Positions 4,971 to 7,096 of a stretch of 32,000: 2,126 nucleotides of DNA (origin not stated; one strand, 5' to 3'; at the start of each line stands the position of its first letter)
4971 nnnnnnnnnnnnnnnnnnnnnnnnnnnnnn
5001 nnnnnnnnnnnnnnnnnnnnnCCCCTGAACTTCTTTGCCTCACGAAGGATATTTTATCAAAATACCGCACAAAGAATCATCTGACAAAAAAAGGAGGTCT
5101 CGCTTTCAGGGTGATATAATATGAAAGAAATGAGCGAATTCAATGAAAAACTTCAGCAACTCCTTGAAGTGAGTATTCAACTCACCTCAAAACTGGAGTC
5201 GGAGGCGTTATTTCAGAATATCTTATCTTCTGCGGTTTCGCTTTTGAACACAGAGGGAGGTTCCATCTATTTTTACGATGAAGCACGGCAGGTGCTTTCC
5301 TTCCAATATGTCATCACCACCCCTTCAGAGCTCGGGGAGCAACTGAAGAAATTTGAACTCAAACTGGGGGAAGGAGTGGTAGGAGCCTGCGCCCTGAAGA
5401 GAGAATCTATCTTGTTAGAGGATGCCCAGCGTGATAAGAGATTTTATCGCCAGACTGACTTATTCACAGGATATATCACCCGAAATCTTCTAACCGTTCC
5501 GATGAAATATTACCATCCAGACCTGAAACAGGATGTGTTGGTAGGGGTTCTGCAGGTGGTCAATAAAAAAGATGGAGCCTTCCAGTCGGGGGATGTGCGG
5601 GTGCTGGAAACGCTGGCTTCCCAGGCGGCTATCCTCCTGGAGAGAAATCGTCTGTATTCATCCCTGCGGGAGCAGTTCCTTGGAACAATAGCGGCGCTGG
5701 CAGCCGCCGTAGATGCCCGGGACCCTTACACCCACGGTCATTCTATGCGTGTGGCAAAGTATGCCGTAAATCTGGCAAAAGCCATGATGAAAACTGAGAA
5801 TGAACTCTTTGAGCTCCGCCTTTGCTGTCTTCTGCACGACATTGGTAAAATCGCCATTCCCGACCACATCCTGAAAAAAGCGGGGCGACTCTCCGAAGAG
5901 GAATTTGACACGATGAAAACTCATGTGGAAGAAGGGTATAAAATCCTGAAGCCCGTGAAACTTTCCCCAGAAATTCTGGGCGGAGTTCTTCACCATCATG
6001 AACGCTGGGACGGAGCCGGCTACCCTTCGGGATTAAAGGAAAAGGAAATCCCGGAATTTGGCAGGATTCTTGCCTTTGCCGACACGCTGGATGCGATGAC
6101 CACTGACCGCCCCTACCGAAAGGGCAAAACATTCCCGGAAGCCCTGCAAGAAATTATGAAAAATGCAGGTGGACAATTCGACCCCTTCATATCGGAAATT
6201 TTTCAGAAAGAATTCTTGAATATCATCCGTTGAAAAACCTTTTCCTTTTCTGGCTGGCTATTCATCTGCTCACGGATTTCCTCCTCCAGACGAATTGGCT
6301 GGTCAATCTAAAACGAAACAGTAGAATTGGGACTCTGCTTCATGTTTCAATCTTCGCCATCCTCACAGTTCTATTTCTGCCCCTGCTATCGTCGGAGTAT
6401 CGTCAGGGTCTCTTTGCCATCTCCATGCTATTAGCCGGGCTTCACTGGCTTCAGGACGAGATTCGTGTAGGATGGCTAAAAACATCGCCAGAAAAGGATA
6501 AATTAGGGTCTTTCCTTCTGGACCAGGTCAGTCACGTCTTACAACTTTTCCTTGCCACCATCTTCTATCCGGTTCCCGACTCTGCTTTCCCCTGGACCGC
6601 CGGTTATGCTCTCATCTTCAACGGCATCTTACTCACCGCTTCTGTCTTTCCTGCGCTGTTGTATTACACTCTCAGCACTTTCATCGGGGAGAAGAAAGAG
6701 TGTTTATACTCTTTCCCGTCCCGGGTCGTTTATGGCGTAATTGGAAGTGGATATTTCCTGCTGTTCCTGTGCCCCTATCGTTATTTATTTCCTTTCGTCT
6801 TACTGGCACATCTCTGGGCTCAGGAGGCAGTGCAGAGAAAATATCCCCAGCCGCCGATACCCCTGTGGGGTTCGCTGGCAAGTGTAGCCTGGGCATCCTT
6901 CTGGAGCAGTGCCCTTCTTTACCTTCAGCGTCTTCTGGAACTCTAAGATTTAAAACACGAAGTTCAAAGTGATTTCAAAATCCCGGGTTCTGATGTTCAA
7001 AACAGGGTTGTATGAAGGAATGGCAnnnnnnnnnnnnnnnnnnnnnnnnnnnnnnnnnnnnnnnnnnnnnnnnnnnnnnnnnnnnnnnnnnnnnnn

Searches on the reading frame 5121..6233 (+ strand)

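Call 52: search_protein_families(library=pfam, proteins=[window:5121-6233:+], max_evalue=0.001)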
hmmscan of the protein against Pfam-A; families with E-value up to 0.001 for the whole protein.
window:5121-6233:+ (370 aa): 6 families
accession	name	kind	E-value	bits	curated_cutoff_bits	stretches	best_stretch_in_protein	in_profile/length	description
PF13487.12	HD_5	-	6.5e-42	143.6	27.2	1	194-355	4-168/170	HD domain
PF01966.28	HD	-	3.9e-25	88.8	22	1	206-326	3-116/116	HD domain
PF01590.32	GAF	-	2.6e-15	57.6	22.4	1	28-172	3-132/133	GAF domain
PF13185.12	GAF_2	-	7.9e-15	55.7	28.6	1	27-174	4-136/136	GAF domain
PF13492.12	GAF_3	-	7.7e-07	30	27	1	28-175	3-129/129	GAF domain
PF08668.18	HDOD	-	0.00021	21.3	22.9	1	206-259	97-148/196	HDOD domain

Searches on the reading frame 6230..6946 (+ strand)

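Call 52: search_protein_families(library=pfam, proteins=[window:6230-6946:+], max_evalue=0.001)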
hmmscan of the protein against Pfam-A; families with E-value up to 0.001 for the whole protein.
window:6230-6946:+ (238 aa): 1 family
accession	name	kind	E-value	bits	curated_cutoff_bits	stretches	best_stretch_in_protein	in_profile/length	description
PF11750.13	DUF3307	-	1.7e-13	51.2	23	1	4-113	1-109/127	Protein of unknown function (DUF3307)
